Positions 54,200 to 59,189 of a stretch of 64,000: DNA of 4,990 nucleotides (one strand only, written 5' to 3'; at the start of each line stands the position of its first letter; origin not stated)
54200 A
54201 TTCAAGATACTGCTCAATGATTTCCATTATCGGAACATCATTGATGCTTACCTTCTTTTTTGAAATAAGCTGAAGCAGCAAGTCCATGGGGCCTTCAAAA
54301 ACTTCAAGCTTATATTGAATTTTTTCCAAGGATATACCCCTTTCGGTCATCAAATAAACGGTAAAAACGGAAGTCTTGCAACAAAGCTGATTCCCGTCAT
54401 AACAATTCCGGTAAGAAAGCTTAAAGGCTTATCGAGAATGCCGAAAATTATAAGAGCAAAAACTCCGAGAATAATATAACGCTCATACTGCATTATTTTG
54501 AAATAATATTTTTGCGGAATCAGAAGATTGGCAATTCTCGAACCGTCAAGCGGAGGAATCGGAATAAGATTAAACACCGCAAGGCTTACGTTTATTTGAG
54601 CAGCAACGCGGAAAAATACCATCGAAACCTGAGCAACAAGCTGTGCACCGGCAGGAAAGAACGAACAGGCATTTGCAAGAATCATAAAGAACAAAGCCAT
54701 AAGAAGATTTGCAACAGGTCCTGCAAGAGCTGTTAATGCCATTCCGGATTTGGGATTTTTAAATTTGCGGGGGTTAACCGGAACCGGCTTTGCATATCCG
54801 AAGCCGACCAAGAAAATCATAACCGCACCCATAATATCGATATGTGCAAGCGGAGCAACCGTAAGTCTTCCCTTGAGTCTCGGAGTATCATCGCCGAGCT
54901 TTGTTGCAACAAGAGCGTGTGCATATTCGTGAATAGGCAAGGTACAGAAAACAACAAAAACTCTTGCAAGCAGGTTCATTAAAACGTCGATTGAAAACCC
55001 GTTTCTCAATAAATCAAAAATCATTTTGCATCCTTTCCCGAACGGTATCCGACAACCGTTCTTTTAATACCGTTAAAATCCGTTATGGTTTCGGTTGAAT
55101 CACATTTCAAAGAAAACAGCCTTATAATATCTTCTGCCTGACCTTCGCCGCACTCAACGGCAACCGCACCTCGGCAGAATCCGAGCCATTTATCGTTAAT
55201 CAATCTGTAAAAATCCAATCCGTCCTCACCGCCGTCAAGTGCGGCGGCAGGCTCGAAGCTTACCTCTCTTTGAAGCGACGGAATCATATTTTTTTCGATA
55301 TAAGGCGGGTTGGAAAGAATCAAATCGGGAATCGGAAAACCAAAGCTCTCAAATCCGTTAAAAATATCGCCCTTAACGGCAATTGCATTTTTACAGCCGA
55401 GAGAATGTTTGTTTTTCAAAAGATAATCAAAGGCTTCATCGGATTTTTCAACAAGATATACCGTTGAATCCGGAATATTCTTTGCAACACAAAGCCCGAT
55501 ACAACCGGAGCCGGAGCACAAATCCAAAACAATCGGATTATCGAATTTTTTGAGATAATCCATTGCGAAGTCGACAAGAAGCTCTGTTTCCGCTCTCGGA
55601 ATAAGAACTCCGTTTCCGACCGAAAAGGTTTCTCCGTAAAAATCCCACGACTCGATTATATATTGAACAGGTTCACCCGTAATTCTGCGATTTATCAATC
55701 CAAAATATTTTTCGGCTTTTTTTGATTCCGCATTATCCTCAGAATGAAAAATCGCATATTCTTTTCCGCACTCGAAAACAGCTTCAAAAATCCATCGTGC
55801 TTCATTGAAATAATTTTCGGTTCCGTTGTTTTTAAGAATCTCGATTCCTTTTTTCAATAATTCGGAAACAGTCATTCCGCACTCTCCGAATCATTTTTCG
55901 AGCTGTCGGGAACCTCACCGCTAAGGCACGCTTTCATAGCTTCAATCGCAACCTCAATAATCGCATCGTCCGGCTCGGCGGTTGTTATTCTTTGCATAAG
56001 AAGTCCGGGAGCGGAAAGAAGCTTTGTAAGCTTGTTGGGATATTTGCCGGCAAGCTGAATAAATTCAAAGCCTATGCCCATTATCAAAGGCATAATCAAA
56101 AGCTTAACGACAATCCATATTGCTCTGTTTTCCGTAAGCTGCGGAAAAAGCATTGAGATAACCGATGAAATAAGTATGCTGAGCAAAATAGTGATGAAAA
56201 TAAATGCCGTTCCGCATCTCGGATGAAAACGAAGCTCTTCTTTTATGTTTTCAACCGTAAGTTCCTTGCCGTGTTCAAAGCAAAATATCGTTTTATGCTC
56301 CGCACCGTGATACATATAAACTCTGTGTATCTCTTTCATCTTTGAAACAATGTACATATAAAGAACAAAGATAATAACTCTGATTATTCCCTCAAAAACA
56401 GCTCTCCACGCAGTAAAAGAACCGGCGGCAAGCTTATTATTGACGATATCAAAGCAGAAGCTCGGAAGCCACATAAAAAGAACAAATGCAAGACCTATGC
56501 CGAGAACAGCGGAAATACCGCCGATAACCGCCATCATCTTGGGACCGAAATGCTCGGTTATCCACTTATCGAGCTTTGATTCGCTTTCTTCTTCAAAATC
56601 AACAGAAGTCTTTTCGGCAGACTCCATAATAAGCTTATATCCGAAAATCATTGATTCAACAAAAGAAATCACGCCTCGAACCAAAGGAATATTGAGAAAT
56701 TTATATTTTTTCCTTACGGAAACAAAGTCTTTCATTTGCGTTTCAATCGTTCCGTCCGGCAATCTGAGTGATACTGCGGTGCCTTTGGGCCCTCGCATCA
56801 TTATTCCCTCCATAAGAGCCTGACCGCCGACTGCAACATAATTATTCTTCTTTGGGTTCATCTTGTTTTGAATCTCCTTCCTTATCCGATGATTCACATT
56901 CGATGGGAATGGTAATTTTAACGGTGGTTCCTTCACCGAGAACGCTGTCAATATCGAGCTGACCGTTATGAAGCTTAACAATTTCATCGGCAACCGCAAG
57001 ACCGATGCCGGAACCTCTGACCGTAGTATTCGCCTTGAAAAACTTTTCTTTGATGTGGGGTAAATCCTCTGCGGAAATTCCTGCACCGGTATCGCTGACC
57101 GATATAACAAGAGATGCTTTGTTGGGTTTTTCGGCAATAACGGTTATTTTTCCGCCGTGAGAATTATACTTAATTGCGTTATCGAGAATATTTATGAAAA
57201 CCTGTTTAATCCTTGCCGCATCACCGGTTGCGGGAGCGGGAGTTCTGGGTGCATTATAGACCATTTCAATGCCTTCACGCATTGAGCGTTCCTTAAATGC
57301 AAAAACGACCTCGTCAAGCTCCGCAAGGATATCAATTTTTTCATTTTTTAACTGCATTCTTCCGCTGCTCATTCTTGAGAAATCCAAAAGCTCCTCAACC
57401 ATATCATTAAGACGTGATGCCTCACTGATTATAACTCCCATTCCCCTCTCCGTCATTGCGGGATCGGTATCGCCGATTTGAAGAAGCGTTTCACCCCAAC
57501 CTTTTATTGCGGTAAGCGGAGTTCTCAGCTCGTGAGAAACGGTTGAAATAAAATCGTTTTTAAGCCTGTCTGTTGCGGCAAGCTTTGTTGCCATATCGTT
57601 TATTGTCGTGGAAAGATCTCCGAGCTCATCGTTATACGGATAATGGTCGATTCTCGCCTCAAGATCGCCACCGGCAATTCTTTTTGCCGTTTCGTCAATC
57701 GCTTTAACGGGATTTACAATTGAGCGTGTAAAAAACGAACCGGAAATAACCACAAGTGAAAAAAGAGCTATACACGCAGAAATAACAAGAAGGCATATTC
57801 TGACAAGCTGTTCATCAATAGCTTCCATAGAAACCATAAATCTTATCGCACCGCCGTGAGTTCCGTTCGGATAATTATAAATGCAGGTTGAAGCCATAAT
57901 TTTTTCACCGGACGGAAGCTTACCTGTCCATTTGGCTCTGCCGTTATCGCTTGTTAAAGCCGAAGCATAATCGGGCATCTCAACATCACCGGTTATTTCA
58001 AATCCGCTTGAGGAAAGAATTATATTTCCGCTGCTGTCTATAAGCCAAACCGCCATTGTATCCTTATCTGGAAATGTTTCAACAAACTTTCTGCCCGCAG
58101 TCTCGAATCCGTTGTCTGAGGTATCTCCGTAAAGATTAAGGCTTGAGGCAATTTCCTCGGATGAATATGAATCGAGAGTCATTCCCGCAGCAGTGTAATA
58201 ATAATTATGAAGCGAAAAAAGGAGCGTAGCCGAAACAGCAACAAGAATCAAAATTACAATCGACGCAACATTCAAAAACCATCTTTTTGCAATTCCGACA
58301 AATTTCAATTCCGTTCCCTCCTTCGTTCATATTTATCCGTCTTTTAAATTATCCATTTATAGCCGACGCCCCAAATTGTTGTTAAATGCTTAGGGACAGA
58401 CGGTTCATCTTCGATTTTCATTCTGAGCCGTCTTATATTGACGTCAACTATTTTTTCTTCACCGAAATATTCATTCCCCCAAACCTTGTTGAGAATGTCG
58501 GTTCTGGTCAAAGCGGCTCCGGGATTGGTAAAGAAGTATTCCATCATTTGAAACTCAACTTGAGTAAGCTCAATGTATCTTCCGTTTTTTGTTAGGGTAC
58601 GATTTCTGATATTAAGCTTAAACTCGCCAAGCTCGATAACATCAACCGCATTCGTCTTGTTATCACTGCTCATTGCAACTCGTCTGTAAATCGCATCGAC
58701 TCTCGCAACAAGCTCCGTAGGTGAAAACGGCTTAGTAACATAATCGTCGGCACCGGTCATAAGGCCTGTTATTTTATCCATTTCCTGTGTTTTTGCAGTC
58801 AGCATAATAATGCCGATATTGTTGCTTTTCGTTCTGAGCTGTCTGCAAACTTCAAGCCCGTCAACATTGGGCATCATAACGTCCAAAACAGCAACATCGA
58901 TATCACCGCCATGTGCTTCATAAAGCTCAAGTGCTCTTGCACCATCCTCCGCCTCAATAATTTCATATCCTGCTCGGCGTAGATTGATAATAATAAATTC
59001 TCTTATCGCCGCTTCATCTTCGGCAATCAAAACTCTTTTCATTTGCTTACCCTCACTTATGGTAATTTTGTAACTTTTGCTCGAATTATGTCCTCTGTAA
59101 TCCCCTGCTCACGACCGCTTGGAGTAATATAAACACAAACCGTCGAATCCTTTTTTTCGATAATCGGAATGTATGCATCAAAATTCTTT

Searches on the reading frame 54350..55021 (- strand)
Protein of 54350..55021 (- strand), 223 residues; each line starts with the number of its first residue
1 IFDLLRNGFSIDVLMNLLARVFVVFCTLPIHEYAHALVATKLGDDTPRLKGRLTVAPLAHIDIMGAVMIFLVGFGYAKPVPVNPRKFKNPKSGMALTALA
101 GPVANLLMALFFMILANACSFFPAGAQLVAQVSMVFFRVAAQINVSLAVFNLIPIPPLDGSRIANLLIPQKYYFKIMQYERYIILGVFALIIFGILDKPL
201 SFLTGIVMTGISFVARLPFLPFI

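Call 44: search_protein_families(library=pfam, max_evalue=1e-8, proteins=[window:54350-55021:-])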
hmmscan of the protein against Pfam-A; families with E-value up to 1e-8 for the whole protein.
window:54350-55021:- (223 aa): 1 family
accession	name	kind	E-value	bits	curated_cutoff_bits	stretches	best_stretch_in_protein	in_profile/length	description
PF02163.28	Peptidase_M50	-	2.3e-14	53.7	27.2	1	22-171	4-197/221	Peptidase family M50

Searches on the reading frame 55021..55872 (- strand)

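Call 44: search_protein_families(library=pfam, max_evalue=1e-8, proteins=[window:55021-55872:-])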
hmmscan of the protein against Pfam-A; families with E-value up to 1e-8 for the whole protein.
window:55021-55872:- (283 aa): 2 families
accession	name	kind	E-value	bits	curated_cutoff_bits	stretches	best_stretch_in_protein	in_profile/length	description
PF17827.6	PrmC_N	-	4.3e-16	59.7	23.4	1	4-73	1-70/71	PrmC N-terminal domain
PF05175.20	MTS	-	2.8e-09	37.3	23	1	106-195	26-112/170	Methyltransferase small domain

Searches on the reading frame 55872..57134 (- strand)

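Call 44: search_protein_families(library=pfam, max_evalue=1e-8, proteins=[window:55872-57134:-])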
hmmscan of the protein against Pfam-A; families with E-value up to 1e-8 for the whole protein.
window:55872-57134:- (420 aa): 1 family
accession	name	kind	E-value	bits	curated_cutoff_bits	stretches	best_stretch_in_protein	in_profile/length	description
PF07136.16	DUF1385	-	1.6e-81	273.4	22.1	1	149-404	1-225/227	Protein of unknown function (DUF1385)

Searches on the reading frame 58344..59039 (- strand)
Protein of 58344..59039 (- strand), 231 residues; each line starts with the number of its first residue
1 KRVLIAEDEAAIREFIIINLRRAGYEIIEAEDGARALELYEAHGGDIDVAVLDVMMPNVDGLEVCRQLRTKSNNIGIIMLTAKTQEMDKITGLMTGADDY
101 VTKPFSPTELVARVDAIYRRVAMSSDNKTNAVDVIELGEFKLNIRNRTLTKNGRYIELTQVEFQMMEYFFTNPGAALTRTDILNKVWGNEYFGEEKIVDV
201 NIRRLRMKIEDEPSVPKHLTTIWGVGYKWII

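Call 44: search_protein_families(library=pfam, max_evalue=1e-8, proteins=[window:58344-59039:-])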
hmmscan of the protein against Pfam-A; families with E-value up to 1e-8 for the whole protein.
window:58344-59039:- (231 aa): 2 families
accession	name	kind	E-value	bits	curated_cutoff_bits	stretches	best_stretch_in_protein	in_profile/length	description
PF00072.30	Response_reg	-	1.7e-29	102.6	30.2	1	3-114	1-110/111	Response regulator receiver domain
PF00486.34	Trans_reg_C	-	4.7e-24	84.7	26.2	1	154-228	2-76/77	Transcriptional regulatory protein, C terminal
